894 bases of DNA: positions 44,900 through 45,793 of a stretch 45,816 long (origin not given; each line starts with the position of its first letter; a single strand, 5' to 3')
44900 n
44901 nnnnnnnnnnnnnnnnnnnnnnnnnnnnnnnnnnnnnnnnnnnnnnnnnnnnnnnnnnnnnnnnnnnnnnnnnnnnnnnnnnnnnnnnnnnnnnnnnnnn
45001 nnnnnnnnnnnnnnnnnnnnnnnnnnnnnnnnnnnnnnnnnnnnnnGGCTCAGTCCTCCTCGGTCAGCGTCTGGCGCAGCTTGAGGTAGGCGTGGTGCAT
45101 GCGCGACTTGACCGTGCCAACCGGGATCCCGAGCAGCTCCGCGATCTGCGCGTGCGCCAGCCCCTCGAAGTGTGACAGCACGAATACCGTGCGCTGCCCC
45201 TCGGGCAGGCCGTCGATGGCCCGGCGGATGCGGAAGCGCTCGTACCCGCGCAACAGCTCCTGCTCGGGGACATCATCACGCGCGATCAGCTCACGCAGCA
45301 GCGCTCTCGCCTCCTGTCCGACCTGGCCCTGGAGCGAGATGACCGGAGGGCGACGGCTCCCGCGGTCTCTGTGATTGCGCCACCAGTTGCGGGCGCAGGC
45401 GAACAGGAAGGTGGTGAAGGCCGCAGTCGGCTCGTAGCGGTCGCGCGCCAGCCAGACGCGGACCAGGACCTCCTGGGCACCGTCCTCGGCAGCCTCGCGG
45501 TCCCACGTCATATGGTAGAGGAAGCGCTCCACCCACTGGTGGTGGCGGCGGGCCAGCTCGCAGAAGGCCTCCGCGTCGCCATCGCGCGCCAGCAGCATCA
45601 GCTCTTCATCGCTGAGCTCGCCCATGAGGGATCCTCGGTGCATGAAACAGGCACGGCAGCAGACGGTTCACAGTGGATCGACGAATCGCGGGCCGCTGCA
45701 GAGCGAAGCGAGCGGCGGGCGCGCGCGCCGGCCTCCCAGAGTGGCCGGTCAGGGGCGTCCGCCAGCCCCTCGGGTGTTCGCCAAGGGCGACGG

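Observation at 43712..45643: ECF sigma factor paired with a ZAS anti-sigma domain fused to a GspE/PilB-type ATPase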

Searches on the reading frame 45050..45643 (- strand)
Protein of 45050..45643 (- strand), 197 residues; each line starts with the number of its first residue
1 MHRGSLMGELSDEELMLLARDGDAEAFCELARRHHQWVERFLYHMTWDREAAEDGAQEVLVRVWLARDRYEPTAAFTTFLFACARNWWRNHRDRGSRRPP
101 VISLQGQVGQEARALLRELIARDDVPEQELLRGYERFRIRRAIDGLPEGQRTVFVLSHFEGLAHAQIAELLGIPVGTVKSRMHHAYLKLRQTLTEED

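Call 3: search_protein_families(library=pfam, proteins=[window:45050-45643:-], max_evalue=1)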
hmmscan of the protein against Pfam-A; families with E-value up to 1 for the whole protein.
window:45050-45643:- (197 aa): 10 families
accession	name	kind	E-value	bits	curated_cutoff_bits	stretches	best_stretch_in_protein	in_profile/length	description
PF08281.18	Sigma70_r4_2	-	4.5e-19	68.3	25.7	1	137-189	2-54/54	Sigma-70, region 4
PF04545.22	Sigma70_r4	-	9e-14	51.2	24.1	1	142-191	1-50/50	Sigma-70, region 4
PF04542.20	Sigma70_r2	-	9e-13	48.3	24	1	30-97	1-70/71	Sigma-70 region 2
PF07638.17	Sigma70_ECF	-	0.0077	16.6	21.1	1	146-193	136-183/185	ECF sigma factor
PF13384.12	HTH_23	-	0.0084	16.4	24.6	1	160-187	16-42/50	Homeodomain-like domain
PF13412.12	HTH_24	-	0.07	13.1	21.9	1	161-182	17-38/48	Winged helix-turn-helix DNA-binding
PF00196.25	GerE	-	0.12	12.5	23.5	1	160-190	16-46/57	Bacterial regulatory proteins, luxR family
PF04539.22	Sigma70_r3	-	0.16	12.5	25.3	0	100-129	46-75/78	Sigma-70 region 3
PF10098.14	DUF2336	-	0.23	11.3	34.6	0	10-35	12-37/262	Uncharacterised protein conserved in bacteria (DUF2336)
PF25787.1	HTH_SB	-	0.31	11.3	43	1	151-180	12-41/53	Sleeping Beauty transposase HTH domain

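Call 4: search_protein_families(library=ncbifam, proteins=[window:45050-45643:-], max_evalue=1)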
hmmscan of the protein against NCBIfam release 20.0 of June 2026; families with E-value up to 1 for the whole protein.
window:45050-45643:- (197 aa): 104 families (the best 25 are shown)
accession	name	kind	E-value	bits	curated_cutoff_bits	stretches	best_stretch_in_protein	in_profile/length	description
NF009166.1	PRK12513.1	equivalog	1.2e-40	139.3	206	1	8-196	5-189/193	RNA polymerase sigma factor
NF009171.0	PRK12518.1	equivalog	3.1e-29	102.2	208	1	9-195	11-186/191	RNA polymerase sigma factor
NF007216.0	PRK09638.1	equivalog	1.7e-28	99.6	194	1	11-196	4-177/180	RNA polymerase sigma factor SigY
NF007223.0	PRK09641.1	equivalog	1.2e-27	96.9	209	1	16-194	9-185/187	RNA polymerase sigma factor SigW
TIGR02937.1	sigma70-ECF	superfamily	1.5e-27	96.2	42.9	1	25-193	1-165/165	sigma-70 family RNA polymerase sigma factor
TIGR02948.1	SigW_bacill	equivalog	1.7e-25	90.2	243.1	1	19-194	12-185/187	RNA polymerase sigma factor SigW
TIGR02983.1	SigE-fam_strep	subfamily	8.5e-25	87.5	141.55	1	22-196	3-161/162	SigE family RNA polymerase sigma factor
TIGR02985.1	Sig70_bacteroi1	subfamily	1.2e-24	87.4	126.4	1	25-193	1-162/162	RNA polymerase sigma-70 factor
NF009172.0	PRK12519.1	subfamily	3.5e-24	85.4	222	1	7-195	11-191/194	RNA polymerase sigma factor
NF008888.0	PRK11922.1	equivalog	7.5e-24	84.6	204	1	8-195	13-198/231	RNA polymerase sigma factor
NF007225.0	PRK09643.1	equivalog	8.4e-24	84.4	190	1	5-194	7-183/204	RNA polymerase sigma factor SigM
TIGR02939.1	RpoE_Sigma70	equivalog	5.3e-22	78.8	236.15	1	11-186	6-179/190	RNA polymerase sigma factor RpoE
NF007227.0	PRK09645.1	subfamily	8.3e-22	77.9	202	1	20-195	8-172/177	sigma-70 family RNA polymerase sigma factor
NF004113.0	PRK05602.1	equivalog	3.1e-21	76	208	1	7-196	27-204/211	RNA polymerase sigma factor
NF007228.0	PRK09646.1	subfamily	2.2e-20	73.1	226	1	13-194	18-191/194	ECF RNA polymerase sigma factor SigK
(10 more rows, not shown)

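Call 22: find_homologous_proteins(query=window:45053-45643:-)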
Query window:45053-45643:- (197 aa): 1575 proteins with E <= 0.001 among 2097 candidates; the best 120 are listed.
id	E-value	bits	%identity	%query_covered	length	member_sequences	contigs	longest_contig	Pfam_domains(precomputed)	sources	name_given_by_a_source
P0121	1.4e-123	428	100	97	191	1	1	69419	PF04545.23,PF04542.21,PF08281.19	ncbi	ncbi:MAG: RNA polymerase sigma factor [Armatimonadota bacterium]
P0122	1.8e-92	326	77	97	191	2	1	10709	PF04545.23,PF04542.21,PF08281.19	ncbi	-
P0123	8.4e-90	318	74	97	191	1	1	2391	PF13384.13,PF04545.23,PF04542.21,PF08281.19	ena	-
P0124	1.5e-89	317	75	97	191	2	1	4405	PF04545.23,PF04542.21,PF08281.19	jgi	-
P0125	1.8e-89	317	74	97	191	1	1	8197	PF04545.23,PF04542.21,PF08281.19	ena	-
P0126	2.2e-89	316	74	97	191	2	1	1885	PF04545.23,PF04542.21,PF08281.19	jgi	-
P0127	5.8e-89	315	74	97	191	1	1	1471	PF04545.23,PF04542.21,PF08281.19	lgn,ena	-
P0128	2.5e-86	306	74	97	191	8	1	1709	PF04545.23,PF04542.21,PF08281.19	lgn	-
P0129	2.6e-86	306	74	96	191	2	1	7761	PF04545.23,PF04542.21,PF08281.19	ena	-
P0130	5.5e-83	295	72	97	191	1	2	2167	PF04545.23,PF04542.21,PF08281.19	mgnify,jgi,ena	mgnify:CR=1 FL=1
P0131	9.9e-83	295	72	97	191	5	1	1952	PF04545.23,PF04542.21,PF08281.19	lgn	-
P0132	2.1e-82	294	73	97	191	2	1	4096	PF04545.23,PF04542.21,PF08281.19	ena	-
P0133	5.3e-82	292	72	97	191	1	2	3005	PF04545.23,PF04542.21,PF08281.19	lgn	-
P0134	2.6e-79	283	70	97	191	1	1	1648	PF04545.23,PF04542.21,PF08281.19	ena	-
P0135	2.7e-73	264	66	90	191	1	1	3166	PF04545.23,PF04542.21,PF08281.19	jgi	-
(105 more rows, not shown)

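Call 72: find_encoding_contigs(protein=P0121, flank=10000, max_places=3)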
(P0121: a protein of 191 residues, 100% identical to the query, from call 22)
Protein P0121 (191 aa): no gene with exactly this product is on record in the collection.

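Call 74: search_solved_structures(query=window:45053-45625:-, max_evalue=0.00001)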
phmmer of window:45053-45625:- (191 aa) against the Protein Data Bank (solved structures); distinct sequences matched with E-value up to 0.00001: 21.
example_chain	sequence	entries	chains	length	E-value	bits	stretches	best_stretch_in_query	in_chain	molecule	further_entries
6in7_B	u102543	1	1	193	7.4e-20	74.7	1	5-180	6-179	RNA polymerase sigma-H factor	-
8z6g_B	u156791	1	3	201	8.4e-20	74.5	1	5-180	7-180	RNA polymerase sigma factor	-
5wuq_A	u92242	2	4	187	2.5e-19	73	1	13-187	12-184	ECF RNA polymerase sigma factor SigW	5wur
1or7_A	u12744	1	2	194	2.6e-15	59.9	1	3-179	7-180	RNA polymerase sigma-E factor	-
6jbq_F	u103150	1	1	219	3.9e-15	59.3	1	3-179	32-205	ECF RNA polymerase sigma-E factor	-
2q1z_A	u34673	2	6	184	1.1e-13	54.6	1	9-187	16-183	RpoE, ECF SigE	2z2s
6dv9_F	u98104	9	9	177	5.3e-12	49.1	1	24-189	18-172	ECF RNA polymerase sigma factor SigL | RNA polymerase sigma factor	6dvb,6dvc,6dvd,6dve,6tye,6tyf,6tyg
9m9d_F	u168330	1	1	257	1.1e-10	44.9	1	20-187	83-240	ECF RNA polymerase sigma factor SigE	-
9m9e_F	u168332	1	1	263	1.1e-10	44.8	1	20-187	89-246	ECF RNA polymerase sigma factor SigE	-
9m98_F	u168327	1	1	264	1.2e-10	44.7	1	20-187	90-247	ECF RNA polymerase sigma factor SigE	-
4cxf_A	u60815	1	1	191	2.8e-10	43.5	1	6-187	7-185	RNA POLYMERASE SIGMA FACTOR CNRH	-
7qh5_A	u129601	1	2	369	4.5e-10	42.8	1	13-95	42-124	RNA polymerase sigma factor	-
9isn_F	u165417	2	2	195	1.2e-08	38.1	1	13-185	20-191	ECF sigma factor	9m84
5zx2_F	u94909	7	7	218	3.9e-08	36.5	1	38-187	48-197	ECF RNA polymerase sigma factor SigH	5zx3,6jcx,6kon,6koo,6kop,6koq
5fgm_A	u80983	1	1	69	5e-08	36.2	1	133-187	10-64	ECF RNA polymerase sigma factor SigR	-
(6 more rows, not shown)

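Call 89: search_protein_families(library=padloc, proteins=[window:45053-45625:-], max_evalue=0.001)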
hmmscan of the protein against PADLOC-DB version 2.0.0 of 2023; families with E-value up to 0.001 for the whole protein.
window:45053-45625:- (191 aa): 0 families
